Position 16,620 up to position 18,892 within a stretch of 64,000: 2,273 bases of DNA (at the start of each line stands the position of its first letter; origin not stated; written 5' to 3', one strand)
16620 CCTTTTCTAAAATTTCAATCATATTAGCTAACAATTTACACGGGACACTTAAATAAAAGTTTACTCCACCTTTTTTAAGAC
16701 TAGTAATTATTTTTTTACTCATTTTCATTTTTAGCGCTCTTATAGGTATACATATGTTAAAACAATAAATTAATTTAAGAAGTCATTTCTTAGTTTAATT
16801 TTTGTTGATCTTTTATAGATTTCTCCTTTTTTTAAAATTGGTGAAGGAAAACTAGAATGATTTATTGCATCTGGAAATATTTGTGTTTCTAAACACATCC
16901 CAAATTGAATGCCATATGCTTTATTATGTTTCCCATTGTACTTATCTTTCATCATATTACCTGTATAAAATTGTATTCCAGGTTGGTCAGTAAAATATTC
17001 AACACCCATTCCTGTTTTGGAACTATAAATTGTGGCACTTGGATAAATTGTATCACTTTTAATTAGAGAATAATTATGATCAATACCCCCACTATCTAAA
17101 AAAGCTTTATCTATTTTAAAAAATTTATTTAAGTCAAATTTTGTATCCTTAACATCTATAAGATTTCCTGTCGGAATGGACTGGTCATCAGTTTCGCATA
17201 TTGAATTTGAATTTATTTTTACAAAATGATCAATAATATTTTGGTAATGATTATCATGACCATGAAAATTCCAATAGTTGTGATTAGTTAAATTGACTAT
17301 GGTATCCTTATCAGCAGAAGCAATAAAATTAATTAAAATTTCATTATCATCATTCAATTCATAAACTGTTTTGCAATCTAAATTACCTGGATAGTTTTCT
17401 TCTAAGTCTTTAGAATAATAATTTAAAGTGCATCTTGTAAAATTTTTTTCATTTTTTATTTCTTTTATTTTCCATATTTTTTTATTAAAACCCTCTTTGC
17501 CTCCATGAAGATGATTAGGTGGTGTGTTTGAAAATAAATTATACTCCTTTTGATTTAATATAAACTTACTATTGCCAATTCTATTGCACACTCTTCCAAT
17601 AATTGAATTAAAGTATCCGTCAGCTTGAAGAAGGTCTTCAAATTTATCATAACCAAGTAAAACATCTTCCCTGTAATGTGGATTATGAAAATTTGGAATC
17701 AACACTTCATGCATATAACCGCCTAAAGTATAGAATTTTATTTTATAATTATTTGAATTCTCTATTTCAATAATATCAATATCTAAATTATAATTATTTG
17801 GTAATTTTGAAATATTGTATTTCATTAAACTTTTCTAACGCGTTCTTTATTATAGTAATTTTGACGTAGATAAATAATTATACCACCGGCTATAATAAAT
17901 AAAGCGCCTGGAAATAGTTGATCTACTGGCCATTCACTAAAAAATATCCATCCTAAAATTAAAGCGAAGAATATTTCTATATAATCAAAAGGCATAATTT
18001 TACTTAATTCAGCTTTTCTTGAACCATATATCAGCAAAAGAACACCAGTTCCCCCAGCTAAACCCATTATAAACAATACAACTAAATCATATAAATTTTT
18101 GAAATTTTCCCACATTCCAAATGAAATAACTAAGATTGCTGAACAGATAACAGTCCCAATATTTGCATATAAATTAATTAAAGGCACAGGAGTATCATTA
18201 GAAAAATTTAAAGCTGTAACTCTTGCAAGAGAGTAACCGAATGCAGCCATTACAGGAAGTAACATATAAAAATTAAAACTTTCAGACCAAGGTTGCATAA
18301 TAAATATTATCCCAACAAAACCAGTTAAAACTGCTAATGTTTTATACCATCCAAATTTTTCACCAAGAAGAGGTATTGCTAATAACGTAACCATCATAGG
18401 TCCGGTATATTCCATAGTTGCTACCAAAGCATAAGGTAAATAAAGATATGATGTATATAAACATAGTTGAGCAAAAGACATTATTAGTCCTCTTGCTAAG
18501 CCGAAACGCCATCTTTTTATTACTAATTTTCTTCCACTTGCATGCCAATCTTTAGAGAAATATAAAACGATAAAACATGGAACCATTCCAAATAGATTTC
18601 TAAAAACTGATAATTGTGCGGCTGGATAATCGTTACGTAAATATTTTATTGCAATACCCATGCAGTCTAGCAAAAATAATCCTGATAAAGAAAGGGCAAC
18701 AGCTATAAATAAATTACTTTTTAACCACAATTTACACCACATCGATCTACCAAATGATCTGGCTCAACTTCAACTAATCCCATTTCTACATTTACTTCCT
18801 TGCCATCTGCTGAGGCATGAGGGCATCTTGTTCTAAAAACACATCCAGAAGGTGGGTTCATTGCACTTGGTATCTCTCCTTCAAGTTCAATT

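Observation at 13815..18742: ComDE-type split ThDP decarboxylase wired into a sugar-style operon: possible sulfonated-carbon route feeding Xsc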

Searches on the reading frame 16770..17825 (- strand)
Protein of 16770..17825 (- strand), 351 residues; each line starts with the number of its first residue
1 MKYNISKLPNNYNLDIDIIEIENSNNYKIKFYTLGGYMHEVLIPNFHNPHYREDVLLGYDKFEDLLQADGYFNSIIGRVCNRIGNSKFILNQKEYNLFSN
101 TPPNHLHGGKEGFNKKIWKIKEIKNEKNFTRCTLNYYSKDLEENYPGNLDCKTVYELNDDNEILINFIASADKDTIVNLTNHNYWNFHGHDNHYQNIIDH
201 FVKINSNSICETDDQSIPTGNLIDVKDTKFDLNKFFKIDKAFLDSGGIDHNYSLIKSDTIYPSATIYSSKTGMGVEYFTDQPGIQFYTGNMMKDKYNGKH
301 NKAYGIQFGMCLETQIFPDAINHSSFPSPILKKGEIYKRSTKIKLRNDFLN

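Call 3: search_protein_families(library=pfam, proteins=[window:16770-17825:-])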
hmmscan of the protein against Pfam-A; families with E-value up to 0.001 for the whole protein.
window:16770-17825:- (351 aa): 1 family
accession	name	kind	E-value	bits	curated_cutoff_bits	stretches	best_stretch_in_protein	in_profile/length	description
PF01263.26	Aldose_epim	-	2.5e-67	227.8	27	1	18-343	2-298/299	Aldose 1-epimerase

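Call 4: search_protein_families(library=ncbifam, proteins=[window:16770-17825:-])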
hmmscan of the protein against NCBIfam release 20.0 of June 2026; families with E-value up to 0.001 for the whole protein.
window:16770-17825:- (351 aa): 3 families
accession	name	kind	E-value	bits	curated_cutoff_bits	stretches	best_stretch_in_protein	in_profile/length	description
TIGR02636.1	galM_Leloir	equivalog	5.3e-77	259.2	397.65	1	16-344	4-334/336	galactose-1-epimerase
NF008277.0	PRK11055.1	subfamily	2.9e-67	227.3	240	1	16-345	16-346/349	galactose-1-epimerase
NF011719.0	PRK15172.1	equivalog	1.5e-05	24.6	251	1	80-293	63-258/300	aldose-1-epimerase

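Call 18: search_solved_structures(query=window:16770-17825:-, max_evalue=1e-10)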
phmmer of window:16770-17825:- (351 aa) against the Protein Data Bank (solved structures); distinct sequences matched with E-value up to 1e-10: 13.
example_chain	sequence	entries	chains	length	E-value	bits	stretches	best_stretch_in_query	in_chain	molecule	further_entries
1snz_A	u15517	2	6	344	6.1e-62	213.2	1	53-344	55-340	aldose 1-epimerase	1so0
4rnl_A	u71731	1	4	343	4.1e-39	138.1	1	27-341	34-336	possible galactose mutarotase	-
1lur_A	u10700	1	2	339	1.4e-34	123.2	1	13-338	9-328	aldose 1-epimerase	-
1l7j_A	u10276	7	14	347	2.4e-30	109.3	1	11-345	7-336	galactose mutarotase | Aldose 1-epimerase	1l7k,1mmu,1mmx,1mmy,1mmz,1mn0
1ns0_A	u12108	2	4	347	5.9e-30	108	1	11-345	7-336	GALACTOSE MUTAROTASE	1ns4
1ns2_A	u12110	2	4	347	1.3e-29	106.9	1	11-345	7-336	GALACTOSE MUTAROTASE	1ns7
1ns8_A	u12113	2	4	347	1.3e-29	106.8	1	11-345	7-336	GALACTOSE MUTAROTASE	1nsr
1nsm_A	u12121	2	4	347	2.2e-29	106.2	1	11-345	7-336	GALACTOSE MUTAROTASE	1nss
1nsx_A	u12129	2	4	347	2.6e-29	105.9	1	11-345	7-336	GALACTOSE MUTAROTASE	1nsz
1nsu_A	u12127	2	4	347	2.6e-29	105.9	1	11-345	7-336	GALACTOSE MUTAROTASE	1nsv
1z45_A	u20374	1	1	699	2.9e-18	69.6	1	53-338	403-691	GAL10 bifunctional protein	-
3imh_A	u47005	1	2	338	6.6e-18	68.4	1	2-315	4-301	Galactose-1-epimerase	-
1yga_A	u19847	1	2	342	1.3e-16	64.1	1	53-344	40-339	Hypothetical 37.9 kDa protein in BIO3-HXT17 intergenic region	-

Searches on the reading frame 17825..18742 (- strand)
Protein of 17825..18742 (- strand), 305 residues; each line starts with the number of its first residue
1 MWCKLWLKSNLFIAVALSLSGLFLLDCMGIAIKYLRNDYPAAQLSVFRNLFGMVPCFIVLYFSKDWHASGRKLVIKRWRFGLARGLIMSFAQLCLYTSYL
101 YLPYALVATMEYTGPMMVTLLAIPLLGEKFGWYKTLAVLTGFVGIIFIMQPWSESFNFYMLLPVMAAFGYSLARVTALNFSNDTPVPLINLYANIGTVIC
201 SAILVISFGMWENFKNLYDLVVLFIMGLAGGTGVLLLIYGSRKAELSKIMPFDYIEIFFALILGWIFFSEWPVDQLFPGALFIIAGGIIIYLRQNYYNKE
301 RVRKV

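Call 3: search_protein_families(library=pfam, proteins=[window:17825-18742:-])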
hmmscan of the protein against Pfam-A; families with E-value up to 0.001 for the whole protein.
window:17825-18742:- (305 aa): 1 family
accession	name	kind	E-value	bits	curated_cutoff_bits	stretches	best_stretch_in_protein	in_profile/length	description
PF00892.27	EamA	-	3.5e-22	79.6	28.2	2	27-149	16-134/135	EamA-like transporter family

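Call 4: search_protein_families(library=ncbifam, proteins=[window:17825-18742:-])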
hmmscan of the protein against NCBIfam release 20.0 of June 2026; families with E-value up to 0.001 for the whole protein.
window:17825-18742:- (305 aa): 2 families
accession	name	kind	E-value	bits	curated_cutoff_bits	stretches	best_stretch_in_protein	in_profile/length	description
TIGR00950.1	2A78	equivalog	6e-10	39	230.2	1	40-286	16-262/264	carboxylate/amino acid/amine transporter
TIGR03340.1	phn_DUF6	hypoth_equivalog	0.00014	21.6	288.15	0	56-146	190-279/281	phosphonate utilization associated putative membrane protein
